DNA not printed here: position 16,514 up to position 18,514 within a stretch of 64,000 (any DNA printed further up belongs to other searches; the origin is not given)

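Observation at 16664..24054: Arn-pathway-like logic without the aminotransferase predicts a polyprenyl-P-pentose donor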

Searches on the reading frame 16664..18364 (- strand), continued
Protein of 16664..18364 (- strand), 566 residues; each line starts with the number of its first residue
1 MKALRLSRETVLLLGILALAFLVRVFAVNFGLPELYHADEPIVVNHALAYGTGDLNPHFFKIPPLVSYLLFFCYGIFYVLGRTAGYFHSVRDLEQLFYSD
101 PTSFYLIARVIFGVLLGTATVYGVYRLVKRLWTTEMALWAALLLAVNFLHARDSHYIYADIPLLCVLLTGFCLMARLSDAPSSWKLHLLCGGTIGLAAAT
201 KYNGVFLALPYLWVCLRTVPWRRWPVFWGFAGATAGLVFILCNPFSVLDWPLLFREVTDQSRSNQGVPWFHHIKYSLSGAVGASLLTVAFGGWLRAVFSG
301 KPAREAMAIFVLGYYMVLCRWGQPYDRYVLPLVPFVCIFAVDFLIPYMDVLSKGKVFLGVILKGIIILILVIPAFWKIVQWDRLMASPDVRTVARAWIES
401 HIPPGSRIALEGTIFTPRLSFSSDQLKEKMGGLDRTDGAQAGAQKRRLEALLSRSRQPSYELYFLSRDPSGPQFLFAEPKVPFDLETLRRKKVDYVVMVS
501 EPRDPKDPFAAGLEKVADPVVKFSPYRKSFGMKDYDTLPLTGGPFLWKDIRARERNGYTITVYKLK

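Call 45: fold_search(model_id=the predicted structure, library=pdb)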
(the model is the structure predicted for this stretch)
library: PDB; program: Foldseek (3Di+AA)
matches with E <= 10: 483; with E <= 0.001: 22
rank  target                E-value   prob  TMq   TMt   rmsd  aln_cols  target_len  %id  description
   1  9n9j_I                1.1e-08  1.00  0.47  0.40  13.0       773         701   13  Structure of a GRP94 folding intermediate engaged with a CCDC134- and FKBP11-bound secretory translocon (released 2025-11-19)
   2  8pn9_A                2.3e-08  1.00  0.47  0.42   9.7       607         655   14  Structure of human oligosaccharyltransferase OST-A complex bound to NGI-1 (released 2024-05-08)
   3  7oci_F                3.1e-08  1.00  0.46  0.41  14.2       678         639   13  Cryo-EM structure of yeast Ost6p containing oligosaccharyltransferase complex (released 2022-02-16)
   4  8b6l_I                6.6e-08  1.00  0.47  0.40  13.1       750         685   13  Subtomogram average of the human Sec61-TRAP-OSTA-translocon (released 2022-12-07)
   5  6ftg_5                1.4e-07  1.00  0.49  0.44  12.5       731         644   13  Subtomogram average of OST-containing ribosome-translocon complexes from canine rough microsomal membranes (released 2018-03-21)
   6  6c26_A                2.6e-07  1.00  0.52  0.46  11.9       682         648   13  The Cryo-EM structure of a eukaryotic oligosaccharyl transferase complex (released 2018-01-31)
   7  9s6s_A                5.8e-07  1.00  0.55  0.56   8.2       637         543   11  Ternary cryo-EM structure of human ALG9 with Dol25-PP-GlcNAc2Man6, Dol25-P-Man and Fab (released 2026-03-18)
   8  8agb_A                6.6e-07  1.00  0.51  0.46  13.2       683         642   11  Structure of yeast oligosaccharylransferase complex with lipid-linked oligosaccharide bound (released 2022-12-07)
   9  6ezn_F                8.9e-07  1.00  0.50  0.44  12.2       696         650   12  Cryo-EM structure of the yeast oligosaccharyltransferase (OST) complex (released 2018-01-17)
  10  5gmy_A                1.2e-06  1.00  0.46  0.33  11.1       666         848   11  Crystal structure of the Archaeoglobus fulgidus oligosaccharyltransferase (O29867_ARCFU) tethered with an acceptor pep (released 2017-02-01)
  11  3waj                  2.1e-06  1.00  0.45  0.33  13.5       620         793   12  Crystal structure of the Archaeoglobus fulgidus oligosaccharyltransferase (O29867_ARCFU) complex with Zn and sulfate (released 2013-10-30)
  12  9s6u_A                2.2e-06  1.00  0.53  0.55   9.0       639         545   11  Ternary cryo-EM structure of human ALG9 with Dol25-PP-GlcNAc2Man8, Dol25-P-Man and Fab (released 2026-03-18)
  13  6gxc_A                3.3e-06  1.00  0.46  0.38  11.0       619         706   14  Bacterial oligosaccharyltransferase PglB in complex with an inhibitory peptide and a reactive lipid-linked oligosaccha (released 2018-11-14)
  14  5f15                  3.3e-06  1.00  0.50  0.51   9.2       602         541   14  Crystal Structure of ArnT from Cupriavidus metallidurans bound to Undecaprenyl phosphate (released 2016-02-17)
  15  5ezm                  5.1e-06  1.00  0.51  0.53   8.3       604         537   14  Crystal Structure of ArnT from Cupriavidus metallidurans in the apo state (released 2016-02-17)
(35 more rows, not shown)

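Call 48: search_solved_structures(query=L020:6350-7276:+, max_evalue=1e-20)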
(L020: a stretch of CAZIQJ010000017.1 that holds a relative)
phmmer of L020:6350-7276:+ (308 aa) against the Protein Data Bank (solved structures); distinct sequences matched with E-value up to 1e-20: 7.
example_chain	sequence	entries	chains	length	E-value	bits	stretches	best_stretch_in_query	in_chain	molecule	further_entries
2pk3_A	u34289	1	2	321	1.8e-38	135.8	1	3-307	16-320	GDP-6-deoxy-D-lyxo-4-hexulose reductase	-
6x3b_A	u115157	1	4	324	3.7e-37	131.5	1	2-307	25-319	GDP-6-deoxy-D-mannose reductase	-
4lw8_A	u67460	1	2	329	4.8e-23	85.2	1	3-275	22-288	Putative epimerase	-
2hun_A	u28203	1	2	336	9.3e-23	84.2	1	2-241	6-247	336aa long hypothetical dTDP-glucose 4,6-dehydratase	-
6wjb_A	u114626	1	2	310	1.8e-22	83.3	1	2-299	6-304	NAD-dependent epimerase/dehydratase family protein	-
6wj9_A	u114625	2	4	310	1.7e-21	80.1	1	2-299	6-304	NAD-dependent epimerase/dehydratase family protein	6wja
4zrm_A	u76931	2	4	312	5.7e-21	78.3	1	2-306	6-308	UDP-glucose 4-epimerase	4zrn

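Call 51: search_protein_families(library=pfam, proteins=[L045:66-1298:+, L045:1763-3439:-, L045:3400-4710:-, L045:5083-7101:+, L045:9716-10432:-, L045:10569-12521:+, L045:12711-15167:+, L018:952-1893:+, L045:15095-16162:+], max_evalue=0.0001)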
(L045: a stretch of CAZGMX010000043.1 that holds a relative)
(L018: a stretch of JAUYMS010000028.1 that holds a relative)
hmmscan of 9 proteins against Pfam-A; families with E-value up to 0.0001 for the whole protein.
L045:66-1298:+ (410 aa): 1 family
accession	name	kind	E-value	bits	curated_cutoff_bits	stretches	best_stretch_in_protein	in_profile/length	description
PF13231.12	PMT_2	-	2.2e-08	34.9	26.1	1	1-124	36-155/160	Dolichyl-phosphate-mannose-protein mannosyltransferase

L045:1763-3439:- (558 aa): 0 families

L045:3400-4710:- (436 aa): 1 family
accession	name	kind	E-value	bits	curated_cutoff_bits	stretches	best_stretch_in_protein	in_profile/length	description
PF04055.27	Radical_SAM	-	5.5e-19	69.4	29.5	1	191-353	2-165/166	Radical SAM superfamily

L045:5083-7101:+ (672 aa): 19 families
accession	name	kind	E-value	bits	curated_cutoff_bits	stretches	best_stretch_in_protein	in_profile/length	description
PF13414.12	TPR_11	-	1.2e-41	140.6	26.8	3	554-590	2-38/42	TPR repeat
PF00515.34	TPR_1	-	9.2e-36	120.7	27.8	2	580-613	1-34/34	Tetratricopeptide repeat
PF07719.23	TPR_2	-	6.5e-35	116.8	27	2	614-646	1-33/34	Tetratricopeptide repeat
PF13431.12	TPR_17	-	1.1e-29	100.6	24.4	1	534-565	1-32/34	Tetratricopeptide repeat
PF13432.12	TPR_16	-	4.6e-26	91.3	32.7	3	451-511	2-62/65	Tetratricopeptide repeat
PF14559.12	TPR_19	-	2.7e-22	79.3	25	2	522-566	1-45/68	Tetratricopeptide repeat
PF13428.12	TPR_14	-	3.6e-22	77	23.5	0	518-554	7-43/44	Tetratricopeptide repeat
PF13424.12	TPR_12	-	1.5e-19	70.4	30.1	2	582-644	5-75/77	Tetratricopeptide repeat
PF13181.12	TPR_8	-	2.8e-19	68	25.7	0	581-613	2-34/34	Tetratricopeptide repeat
PF13374.12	TPR_10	-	3.7e-14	52.6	27.5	0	551-574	7-30/42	Tetratricopeptide repeat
PF13176.12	TPR_7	-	1.2e-13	50.4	27.9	0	582-615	1-36/36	Tetratricopeptide repeat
PF12895.13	ANAPC3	-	3.7e-11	43.6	27.2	0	559-639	2-81/82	Anaphase-promoting complex, cyclosome, subunit 3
PF13371.12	TPR_9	-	4.6e-11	43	35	0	596-646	11-61/73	Tetratricopeptide repeat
PF24575.1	TPR_Slam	-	2.2e-09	38.1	35.2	0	453-493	54-94/104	Surface lipoprotein assembly modifier, N-terminal TPR repeats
PF13174.12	TPR_6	-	1.6e-08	35.1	26.3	0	485-507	5-27/33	Tetratricopeptide repeat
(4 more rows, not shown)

L045:9716-10432:- (238 aa): 2 families
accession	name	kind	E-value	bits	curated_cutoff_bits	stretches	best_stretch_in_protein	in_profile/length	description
PF00535.33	Glycos_transf_2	-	8.4e-29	101.1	23.3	1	6-169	3-167/168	Glycosyl transferase family 2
PF13641.12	Glyco_tranf_2_3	-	8.2e-05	23.2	27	0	4-203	4-208/230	Glycosyltransferase like family 2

L045:10569-12521:+ (650 aa): 0 families

L045:12711-15167:+ (818 aa): 1 family
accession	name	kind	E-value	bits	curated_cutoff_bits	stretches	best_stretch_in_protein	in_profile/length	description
PF09586.16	YfhO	-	1.2e-19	70.7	28.5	2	42-645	18-551/835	Bacterial membrane protein YfhO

L018:952-1893:+ (313 aa): 1 family
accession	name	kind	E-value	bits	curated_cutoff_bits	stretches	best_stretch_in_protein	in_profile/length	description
PF03706.18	LPG_synthase_TM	-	1.3e-38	133.7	33.4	1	6-295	4-302/302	Lysylphosphatidylglycerol synthase TM region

L045:15095-16162:+ (355 aa): 0 families

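Call 79: search_protein_representatives(protein=window:16664-18364:-)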
Query: 566 residues. Proteins with E-value up to 0.001 (for the whole library): 7438; up to 1e-10: 4052; up to 1e-30: 815. The best 150 are listed.
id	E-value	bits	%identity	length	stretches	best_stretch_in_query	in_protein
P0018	2.0e-205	700.1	57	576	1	5-565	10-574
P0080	3.0e-150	517.9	47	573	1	8-565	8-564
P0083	6.7e-150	516.7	48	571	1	15-565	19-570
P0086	2.6e-148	511.5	48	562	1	9-565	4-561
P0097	2.2e-144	498.5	47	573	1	10-566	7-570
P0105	3.2e-143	494.7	47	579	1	6-565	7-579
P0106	7.3e-143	493.5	46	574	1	12-566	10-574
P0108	3.3e-142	491.3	47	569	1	9-565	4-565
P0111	2.9e-141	488.2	45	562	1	6-565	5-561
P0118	1.9e-139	482.2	46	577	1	13-565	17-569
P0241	3.9e-138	477.9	45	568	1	8-565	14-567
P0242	4.5e-138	477.7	44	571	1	11-564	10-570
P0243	1.6e-137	475.9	45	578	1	7-566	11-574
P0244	3.0e-137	475.0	46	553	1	13-566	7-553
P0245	7.5e-136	470.4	45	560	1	16-566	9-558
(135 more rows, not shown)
